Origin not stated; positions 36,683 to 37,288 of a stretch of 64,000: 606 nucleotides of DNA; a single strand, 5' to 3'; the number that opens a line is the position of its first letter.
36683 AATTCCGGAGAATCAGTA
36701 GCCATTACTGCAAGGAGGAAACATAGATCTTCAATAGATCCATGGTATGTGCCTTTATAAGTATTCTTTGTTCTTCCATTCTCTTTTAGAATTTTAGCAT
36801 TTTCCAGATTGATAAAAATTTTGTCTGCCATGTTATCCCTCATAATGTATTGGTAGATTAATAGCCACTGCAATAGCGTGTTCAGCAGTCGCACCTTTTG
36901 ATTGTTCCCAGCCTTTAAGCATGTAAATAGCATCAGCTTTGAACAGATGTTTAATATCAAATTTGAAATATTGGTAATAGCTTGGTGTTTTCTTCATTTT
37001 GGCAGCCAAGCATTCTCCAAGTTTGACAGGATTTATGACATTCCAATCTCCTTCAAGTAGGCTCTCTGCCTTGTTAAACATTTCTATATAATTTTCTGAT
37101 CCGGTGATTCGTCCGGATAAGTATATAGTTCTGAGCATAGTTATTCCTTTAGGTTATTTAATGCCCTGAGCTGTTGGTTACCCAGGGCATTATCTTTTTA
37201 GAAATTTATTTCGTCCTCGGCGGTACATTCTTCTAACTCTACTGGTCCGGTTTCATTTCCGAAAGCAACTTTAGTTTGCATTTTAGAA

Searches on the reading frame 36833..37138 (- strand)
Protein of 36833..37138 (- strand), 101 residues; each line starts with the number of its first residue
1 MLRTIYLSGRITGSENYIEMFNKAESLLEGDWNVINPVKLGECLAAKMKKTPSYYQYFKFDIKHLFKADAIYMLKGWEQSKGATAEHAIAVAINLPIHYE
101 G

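Call 10: search_protein_families(library=pfam, proteins=[window:36833-37138:-])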
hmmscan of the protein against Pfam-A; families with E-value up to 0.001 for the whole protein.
window:36833-37138:- (101 aa): 1 family
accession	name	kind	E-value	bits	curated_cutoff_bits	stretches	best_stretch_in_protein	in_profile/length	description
PF14359.12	DUF4406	-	5.4e-19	68.8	22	1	4-99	2-91/91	Domain of unknown function (DUF4406)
